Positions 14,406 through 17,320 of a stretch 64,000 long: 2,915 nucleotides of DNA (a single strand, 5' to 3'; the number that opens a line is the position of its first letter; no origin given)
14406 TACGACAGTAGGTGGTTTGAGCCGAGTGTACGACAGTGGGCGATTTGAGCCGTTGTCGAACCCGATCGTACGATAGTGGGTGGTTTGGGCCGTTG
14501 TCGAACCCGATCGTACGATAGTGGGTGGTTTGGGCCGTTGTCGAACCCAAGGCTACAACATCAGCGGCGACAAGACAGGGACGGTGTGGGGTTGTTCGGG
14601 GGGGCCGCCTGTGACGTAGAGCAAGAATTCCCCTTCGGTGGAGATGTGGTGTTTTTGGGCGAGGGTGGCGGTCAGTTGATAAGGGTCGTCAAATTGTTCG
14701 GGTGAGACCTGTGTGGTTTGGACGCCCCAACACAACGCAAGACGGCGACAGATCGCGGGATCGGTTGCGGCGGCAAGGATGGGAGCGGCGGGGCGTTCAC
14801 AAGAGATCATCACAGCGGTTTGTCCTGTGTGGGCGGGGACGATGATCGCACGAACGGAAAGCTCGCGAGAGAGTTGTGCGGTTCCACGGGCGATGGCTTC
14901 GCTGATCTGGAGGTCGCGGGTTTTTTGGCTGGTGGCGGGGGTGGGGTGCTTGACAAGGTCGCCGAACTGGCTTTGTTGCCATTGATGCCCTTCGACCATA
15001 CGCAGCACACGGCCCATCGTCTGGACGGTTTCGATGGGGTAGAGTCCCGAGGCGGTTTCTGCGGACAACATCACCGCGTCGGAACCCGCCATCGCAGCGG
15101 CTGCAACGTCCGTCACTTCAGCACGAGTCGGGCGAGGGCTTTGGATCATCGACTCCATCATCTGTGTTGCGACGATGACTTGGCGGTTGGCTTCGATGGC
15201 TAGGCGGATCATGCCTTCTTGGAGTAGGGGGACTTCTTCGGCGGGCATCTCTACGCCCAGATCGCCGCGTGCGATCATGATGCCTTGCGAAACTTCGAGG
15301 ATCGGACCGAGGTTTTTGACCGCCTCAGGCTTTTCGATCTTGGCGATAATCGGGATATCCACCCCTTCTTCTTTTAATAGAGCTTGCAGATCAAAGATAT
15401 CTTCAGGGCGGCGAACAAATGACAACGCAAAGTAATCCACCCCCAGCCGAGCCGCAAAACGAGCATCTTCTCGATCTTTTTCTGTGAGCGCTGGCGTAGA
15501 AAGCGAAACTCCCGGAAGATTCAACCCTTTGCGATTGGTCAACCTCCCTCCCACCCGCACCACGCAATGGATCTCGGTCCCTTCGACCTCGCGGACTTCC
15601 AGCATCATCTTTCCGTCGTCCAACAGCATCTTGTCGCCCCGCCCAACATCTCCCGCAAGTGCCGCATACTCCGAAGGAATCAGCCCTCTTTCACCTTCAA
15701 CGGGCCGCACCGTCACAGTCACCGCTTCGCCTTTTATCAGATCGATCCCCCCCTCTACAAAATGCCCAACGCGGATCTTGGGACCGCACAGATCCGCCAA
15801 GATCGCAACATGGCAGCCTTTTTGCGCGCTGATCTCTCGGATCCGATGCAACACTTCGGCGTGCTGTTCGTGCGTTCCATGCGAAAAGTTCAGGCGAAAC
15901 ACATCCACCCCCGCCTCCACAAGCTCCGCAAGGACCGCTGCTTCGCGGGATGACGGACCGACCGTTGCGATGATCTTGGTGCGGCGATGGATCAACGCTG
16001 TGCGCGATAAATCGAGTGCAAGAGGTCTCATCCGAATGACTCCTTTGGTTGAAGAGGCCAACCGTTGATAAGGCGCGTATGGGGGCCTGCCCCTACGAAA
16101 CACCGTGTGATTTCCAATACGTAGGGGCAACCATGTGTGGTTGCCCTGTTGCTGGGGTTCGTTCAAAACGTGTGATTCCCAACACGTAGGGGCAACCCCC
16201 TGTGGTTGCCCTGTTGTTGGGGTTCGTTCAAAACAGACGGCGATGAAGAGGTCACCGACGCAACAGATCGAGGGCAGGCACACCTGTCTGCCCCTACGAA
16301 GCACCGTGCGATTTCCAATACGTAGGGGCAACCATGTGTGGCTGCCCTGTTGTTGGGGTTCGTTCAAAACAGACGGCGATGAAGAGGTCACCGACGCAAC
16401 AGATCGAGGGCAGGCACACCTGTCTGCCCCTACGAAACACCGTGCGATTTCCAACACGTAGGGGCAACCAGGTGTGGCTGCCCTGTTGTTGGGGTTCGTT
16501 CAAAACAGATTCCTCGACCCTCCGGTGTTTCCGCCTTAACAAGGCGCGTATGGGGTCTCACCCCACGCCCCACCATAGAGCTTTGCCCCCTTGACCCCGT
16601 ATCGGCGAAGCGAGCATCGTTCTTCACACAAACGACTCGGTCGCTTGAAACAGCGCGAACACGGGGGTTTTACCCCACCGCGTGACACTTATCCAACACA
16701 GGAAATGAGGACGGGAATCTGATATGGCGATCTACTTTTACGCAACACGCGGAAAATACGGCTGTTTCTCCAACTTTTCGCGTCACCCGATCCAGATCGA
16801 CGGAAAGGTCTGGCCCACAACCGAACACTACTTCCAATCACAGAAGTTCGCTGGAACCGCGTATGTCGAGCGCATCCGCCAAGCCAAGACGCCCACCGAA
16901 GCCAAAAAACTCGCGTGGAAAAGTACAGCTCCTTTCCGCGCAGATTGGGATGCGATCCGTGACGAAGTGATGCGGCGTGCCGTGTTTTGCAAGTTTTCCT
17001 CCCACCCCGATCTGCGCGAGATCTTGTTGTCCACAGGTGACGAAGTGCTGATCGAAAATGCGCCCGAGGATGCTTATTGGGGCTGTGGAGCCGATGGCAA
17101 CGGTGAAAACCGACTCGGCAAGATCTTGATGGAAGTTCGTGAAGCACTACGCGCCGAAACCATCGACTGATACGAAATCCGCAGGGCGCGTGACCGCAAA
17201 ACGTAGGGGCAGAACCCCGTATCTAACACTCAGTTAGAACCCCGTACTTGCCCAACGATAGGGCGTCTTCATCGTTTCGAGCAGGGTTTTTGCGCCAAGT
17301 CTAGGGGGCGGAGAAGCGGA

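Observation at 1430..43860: Second interspersed ~130-bp structured element (family B), including one copy inside the T2SS operon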

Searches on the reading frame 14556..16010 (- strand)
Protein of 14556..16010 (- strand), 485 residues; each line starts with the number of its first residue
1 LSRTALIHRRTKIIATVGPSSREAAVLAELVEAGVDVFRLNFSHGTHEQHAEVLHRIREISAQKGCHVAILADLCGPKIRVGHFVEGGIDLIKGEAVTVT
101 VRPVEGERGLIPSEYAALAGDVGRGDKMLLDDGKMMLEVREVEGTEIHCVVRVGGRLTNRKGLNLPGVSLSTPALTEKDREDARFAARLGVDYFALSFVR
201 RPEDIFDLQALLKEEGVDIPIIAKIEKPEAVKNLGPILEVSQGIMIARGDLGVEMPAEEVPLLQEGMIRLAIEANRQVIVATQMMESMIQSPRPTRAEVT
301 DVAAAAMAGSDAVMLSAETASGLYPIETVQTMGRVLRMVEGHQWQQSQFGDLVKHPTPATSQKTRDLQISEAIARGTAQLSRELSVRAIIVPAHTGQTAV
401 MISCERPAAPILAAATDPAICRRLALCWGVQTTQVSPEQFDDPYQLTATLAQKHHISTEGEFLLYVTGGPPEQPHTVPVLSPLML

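Call 45: find_homologous_proteins(query=window:14556-16010:-, max_evalue=1e-60)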
Query window:14556-16010:- (485 aa): 7996 proteins with E <= 1e-60 among 8000 candidates; the best 120 are listed.
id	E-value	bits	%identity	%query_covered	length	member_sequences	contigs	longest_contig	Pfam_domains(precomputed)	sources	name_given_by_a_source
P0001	8.6e-289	976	91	100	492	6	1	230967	PF00224.28,PF02887.22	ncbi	-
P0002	2.4e-255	866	82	100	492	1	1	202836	PF00224.28,PF02887.22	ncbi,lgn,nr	ncbi:MAG: pyruvate kinase [Myxococcales bacterium]|nr:pyruvate kinase [Myxococcales bacterium]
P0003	6.9e-212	722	71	100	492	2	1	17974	PF00224.28,PF02887.22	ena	-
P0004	5.0e-189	647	62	100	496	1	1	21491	PF00224.28,PF02887.22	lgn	-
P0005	1.3e-181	623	61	99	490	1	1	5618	PF00224.28,PF02887.22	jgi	-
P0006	8.6e-179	613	61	100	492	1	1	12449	PF00224.28,PF02887.22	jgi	jgi:pyruvate kinase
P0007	1.4e-178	612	60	100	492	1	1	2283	PF00224.28,PF02887.22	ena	-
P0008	1.7e-177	609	62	100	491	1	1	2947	PF00224.28,PF02887.22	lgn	-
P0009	1.4e-175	603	59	100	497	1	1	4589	PF00224.28,PF02887.22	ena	-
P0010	3.1e-175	601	60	100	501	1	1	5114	PF00224.28,PF02887.22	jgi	jgi:pyruvate kinase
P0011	6.5e-175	600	60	100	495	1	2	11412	PF00224.28,PF02887.22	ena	-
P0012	3.1e-171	588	62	96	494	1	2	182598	PF00224.28,PF02887.22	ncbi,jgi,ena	-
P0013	1.0e-169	583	60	99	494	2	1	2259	PF00224.28,PF02887.22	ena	-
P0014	1.1e-169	583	58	100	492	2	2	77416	PF00224.28,PF02887.22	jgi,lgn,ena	-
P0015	1.0e-168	580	58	98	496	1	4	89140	PF00224.28,PF02887.22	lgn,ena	-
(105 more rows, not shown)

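Call 46: find_encoding_contigs(protein=P0001, flank=10000, max_places=4)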
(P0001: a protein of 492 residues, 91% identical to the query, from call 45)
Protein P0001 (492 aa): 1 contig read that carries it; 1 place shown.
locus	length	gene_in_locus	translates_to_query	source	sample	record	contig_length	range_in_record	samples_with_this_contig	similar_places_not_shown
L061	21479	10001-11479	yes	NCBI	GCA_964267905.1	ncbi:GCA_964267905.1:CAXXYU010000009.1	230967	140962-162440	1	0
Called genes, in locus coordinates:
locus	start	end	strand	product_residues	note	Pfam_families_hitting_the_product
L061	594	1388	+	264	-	-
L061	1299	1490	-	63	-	-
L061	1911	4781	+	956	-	PF00270:DEAD (faint), PF13086:AAA_11, PF13604:AAA_30 (weak), PF01443:Viral_helicase1 (faint), PF13245:AAA_19, PF13086:AAA_11, PF13538:UvrD_C_2 (faint), PF13087:AAA_12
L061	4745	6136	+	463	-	-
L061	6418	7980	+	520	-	PF00158:Sigma54_activat, PF14532:Sigma54_activ_2, PF00004:AAA (faint), PF07728:AAA_5 (weak), PF02954:HTH_8 (faint)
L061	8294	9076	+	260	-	PF12146:Hydrolase_4 (faint), PF00561:Abhydrolase_1 (faint)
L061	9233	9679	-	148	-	PF08719:NADAR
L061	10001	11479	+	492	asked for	PF00224:PK, PF02887:PK_C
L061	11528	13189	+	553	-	PF00004:AAA, PF07724:AAA_2, PF07728:AAA_5 (weak), PF13401:AAA_22 (faint), PF10431:ClpB_D2-small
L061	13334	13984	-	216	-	PF01625:PMSR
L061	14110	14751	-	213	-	PF01209:Ubie_methyltran, PF13489:Methyltransf_23, PF13649:Methyltransf_25, PF13847:Methyltransf_31, PF08241:Methyltransf_11 (weak), PF08242:Methyltransf_12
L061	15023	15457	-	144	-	PF00571:CBS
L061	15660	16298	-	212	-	PF07977:FabA, PF22818:ApeI-like (faint)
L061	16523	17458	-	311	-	PF00698:Acyl_transf_1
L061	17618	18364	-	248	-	PF00106:adh_short, PF08659:KR, PF13561:adh_short_C2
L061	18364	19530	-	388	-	PF01571:GCV_T, PF08669:GCV_T_C (weak)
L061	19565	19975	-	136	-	PF00550:PP-binding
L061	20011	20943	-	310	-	-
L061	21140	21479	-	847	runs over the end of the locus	PF00109:ketoacyl-synt, PF02801:Ketoacyl-synt_C, PF00109:ketoacyl-synt (weak)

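Call 47: find_encoding_contigs(protein=P0002, flank=10000, max_places=3)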
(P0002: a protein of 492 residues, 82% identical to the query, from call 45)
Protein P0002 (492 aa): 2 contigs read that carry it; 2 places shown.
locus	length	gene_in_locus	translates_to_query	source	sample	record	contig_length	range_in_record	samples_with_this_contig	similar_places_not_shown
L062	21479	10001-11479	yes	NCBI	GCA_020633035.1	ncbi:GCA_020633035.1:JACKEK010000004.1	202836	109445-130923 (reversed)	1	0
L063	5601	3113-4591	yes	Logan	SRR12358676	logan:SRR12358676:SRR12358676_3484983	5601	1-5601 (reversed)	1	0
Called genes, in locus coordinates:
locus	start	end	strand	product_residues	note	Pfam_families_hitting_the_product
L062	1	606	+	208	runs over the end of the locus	-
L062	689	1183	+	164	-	PF02635:DsrE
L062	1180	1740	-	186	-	PF01872:RibD_C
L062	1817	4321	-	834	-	PF00069:Pkinase, PF07714:PK_Tyr_Ser-Thr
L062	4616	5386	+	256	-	PF00165:HTH_AraC (faint), PF12833:HTH_18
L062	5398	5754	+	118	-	PF14216:DUF4326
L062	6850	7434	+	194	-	PF00440:TetR_N (weak), PF16925:TetR_C_13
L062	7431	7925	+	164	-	-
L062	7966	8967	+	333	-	-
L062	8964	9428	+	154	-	-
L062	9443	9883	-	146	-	PF08719:NADAR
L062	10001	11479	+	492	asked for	PF00224:PK, PF02887:PK_C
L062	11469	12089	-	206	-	PF00440:TetR_N, PF21993:TetR_C_13_2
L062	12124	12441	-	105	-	-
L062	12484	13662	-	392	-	PF12323:HTH_OrfB_IS605, PF01385:OrfB_IS605, PF07282:Cas12f1-like_TNB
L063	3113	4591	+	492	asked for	PF00224:PK, PF02887:PK_C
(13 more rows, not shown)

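Call 48: find_encoding_contigs(protein=P0003, flank=10000, max_places=3)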
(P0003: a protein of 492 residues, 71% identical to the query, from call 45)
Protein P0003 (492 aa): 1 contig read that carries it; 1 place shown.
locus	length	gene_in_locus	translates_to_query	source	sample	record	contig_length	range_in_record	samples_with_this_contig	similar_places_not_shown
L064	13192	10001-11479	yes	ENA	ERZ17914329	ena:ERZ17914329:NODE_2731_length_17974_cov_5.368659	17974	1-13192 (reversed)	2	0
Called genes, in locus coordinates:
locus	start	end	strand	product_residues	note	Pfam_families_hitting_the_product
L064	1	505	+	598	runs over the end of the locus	PF05157:MshEN, PF00437:T2SSE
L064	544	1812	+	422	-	PF28597:T2SSF_N, PF00482:T2SSF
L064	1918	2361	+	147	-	PF07963:N_methyl (weak), PF08334:T2SSG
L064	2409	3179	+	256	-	PF07963:N_methyl (weak)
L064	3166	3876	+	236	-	PF07963:N_methyl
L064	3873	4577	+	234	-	PF11612:T2SSJ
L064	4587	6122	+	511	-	PF21687:T2SSK_1st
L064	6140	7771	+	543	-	PF11104:PilM_2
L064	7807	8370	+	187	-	PF04612:T2SSM (weak)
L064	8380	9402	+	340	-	-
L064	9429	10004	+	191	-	-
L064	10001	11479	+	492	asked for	PF00224:PK, PF02887:PK_C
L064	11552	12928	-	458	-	PF04307:YdjM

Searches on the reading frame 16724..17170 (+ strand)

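Call 44: search_protein_families(library=pfam, proteins=[window:16724-17170:+], max_evalue=0.01)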
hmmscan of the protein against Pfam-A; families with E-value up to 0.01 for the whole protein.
window:16724-17170:+ (148 aa): 1 family
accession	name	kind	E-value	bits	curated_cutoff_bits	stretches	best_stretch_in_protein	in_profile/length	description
PF08719.17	NADAR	-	1.1e-43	149.7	35.1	1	4-143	1-163/163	NADAR domain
